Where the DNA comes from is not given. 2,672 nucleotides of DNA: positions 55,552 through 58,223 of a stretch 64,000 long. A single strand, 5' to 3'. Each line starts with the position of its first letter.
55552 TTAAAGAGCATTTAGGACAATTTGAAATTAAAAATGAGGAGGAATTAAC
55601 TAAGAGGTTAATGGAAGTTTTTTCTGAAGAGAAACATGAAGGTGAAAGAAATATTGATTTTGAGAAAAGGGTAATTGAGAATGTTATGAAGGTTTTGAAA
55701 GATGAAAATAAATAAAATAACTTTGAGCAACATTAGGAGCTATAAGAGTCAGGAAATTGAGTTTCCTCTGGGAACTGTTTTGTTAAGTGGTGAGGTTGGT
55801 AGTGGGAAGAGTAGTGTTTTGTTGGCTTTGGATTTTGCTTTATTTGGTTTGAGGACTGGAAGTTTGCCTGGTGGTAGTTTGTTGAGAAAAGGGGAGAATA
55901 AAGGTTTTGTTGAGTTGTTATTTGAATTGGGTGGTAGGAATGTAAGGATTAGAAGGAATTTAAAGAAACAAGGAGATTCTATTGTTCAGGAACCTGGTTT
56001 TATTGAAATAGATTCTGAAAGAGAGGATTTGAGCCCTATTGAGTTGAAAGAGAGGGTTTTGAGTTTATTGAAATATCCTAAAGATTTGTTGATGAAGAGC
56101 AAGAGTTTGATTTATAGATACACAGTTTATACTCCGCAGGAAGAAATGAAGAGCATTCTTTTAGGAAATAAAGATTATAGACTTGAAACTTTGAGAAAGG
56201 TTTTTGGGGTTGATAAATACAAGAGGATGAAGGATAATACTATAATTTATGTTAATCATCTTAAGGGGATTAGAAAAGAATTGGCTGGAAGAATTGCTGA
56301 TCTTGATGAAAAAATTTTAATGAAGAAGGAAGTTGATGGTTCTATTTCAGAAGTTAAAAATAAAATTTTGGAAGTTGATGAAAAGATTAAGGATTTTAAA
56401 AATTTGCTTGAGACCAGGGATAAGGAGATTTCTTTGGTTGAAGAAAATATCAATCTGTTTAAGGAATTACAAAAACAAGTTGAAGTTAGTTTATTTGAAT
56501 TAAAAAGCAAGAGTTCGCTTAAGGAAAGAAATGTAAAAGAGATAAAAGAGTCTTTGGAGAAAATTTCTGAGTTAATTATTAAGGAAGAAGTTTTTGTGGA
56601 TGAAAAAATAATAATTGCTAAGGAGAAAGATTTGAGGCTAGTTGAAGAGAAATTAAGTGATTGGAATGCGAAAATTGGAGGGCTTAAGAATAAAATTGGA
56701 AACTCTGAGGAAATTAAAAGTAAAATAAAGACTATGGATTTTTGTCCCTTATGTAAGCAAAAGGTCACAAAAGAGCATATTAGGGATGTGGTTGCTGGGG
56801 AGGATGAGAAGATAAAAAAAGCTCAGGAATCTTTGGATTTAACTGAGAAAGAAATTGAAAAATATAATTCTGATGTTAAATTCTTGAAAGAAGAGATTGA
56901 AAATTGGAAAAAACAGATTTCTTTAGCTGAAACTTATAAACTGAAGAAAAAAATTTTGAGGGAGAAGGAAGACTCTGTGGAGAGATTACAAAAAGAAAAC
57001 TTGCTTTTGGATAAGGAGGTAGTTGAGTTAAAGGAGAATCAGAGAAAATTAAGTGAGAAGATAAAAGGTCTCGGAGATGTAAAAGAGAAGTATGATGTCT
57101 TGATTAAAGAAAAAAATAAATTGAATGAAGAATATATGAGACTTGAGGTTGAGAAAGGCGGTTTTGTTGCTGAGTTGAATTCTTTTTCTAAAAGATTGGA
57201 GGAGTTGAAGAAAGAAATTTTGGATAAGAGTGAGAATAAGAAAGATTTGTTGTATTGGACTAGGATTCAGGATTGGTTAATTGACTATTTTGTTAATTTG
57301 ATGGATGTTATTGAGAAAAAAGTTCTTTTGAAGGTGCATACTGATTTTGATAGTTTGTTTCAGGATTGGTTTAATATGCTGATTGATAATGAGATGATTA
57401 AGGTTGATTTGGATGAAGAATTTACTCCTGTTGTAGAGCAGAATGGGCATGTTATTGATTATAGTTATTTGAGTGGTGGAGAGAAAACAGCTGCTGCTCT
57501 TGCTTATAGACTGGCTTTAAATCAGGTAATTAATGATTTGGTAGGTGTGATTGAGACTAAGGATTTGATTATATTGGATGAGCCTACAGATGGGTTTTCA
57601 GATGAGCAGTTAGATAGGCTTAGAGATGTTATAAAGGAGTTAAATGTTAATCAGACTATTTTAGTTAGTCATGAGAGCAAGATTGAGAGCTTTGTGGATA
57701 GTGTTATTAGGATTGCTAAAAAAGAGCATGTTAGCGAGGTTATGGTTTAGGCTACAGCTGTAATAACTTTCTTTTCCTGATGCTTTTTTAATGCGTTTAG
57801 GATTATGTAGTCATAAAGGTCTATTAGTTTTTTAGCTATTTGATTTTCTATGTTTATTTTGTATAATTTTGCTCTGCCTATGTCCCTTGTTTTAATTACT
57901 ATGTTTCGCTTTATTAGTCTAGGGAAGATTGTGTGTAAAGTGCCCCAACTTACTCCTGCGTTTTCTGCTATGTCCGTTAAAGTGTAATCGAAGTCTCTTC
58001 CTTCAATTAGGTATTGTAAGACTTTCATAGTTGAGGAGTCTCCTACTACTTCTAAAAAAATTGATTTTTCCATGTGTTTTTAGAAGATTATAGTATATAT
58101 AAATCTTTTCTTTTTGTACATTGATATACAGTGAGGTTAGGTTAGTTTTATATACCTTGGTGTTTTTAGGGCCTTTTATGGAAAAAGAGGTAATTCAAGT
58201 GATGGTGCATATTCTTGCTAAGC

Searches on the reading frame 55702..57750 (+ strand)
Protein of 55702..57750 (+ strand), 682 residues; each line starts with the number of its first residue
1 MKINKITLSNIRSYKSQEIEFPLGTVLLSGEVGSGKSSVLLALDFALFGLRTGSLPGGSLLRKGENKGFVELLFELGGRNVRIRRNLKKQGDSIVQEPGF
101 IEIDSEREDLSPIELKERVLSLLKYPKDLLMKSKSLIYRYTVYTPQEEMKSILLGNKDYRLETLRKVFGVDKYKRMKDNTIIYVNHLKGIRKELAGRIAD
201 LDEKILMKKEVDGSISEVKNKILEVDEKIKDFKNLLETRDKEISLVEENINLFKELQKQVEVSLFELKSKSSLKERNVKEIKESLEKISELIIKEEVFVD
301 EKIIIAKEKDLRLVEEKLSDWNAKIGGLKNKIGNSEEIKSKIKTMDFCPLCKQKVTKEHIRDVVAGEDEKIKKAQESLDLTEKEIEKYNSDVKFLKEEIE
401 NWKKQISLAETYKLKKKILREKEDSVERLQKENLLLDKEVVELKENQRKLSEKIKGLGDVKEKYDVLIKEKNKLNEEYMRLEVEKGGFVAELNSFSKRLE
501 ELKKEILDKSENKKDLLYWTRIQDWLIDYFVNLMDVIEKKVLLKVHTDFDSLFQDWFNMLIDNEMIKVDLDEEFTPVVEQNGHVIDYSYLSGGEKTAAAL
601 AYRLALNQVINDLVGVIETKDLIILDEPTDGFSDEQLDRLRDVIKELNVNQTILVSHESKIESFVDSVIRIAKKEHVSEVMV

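Call 60: search_protein_families(library=pfam, proteins=[window:55702-57750:+], max_evalue=0.01)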
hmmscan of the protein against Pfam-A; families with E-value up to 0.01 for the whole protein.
window:55702-57750:+ (682 aa): 6 families
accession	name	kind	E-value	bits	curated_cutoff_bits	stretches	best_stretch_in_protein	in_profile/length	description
PF13476.12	AAA_23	-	1.5e-11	45.7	27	1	5-290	1-198/201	AAA domain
PF02463.25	SMC_N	-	4.1e-09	36.6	40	1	3-93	2-109/220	RecF/RecN/SMC N terminal domain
PF13175.12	AAA_15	-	2.5e-08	34.4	32.1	1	1-292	1-257/374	AAA ATPase domain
PF13304.12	AAA_21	-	6.7e-05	23.5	27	0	30-100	6-94/304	AAA domain, putative AbiEii toxin, Type IV TA system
PF13558.12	SbcC_Walker_B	-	0.00013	22.6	27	1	586-645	29-89/90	SbcC/RAD50-like, Walker B motif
PF13555.12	AAA_29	-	0.00014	22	27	1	4-48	2-47/61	P-loop containing region of AAA domain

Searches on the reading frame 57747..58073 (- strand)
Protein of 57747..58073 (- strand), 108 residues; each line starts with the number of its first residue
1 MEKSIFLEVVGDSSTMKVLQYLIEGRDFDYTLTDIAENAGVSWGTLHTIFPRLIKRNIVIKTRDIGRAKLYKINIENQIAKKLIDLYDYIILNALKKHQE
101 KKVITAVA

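Call 60: search_protein_families(library=pfam, proteins=[window:57747-58073:-], max_evalue=0.01)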
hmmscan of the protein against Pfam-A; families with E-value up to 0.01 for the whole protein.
window:57747-58073:- (108 aa): 4 families
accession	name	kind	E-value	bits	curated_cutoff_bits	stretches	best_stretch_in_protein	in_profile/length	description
PF13412.12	HTH_24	-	0.00024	21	21.9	1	15-59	5-47/48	Winged helix-turn-helix DNA-binding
PF22381.2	Staph_reg_Sar_Rot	-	0.0021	18.5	27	0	17-64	18-63/85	Transcriptional regulator SarA/Rot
PF13542.12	HTH_Tnp_ISL3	-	0.0036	17.2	27.4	1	31-50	28-47/51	Helix-turn-helix domain of transposase family ISL3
PF24033.1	DUF7342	-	0.0076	16.7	31.6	1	31-88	19-75/150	Family of unknown function (DUF7342)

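Call 65: search_protein_families(library=ncbifam, proteins=[window:57747-58073:-], max_evalue=0.01)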
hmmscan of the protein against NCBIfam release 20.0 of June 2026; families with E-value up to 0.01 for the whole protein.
window:57747-58073:- (108 aa): 1 family
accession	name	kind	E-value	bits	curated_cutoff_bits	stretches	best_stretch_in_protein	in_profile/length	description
NF008110.0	PRK10857.1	equivalog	0.0073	16.1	275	1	21-75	17-71/164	Fe-S cluster assembly transcriptional regulator IscR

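Call 66: search_protein_families(library=phrogs, proteins=[window:57747-58073:-], max_evalue=0.01)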
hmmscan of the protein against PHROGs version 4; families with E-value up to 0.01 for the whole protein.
window:57747-58073:- (108 aa): 2 families
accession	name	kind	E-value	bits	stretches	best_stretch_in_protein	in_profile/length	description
phrog_12845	-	unknown function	0.0047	16.3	1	25-65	623-663/672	-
phrog_16365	-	unknown function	0.0053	17.7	0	7-32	17-42/69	-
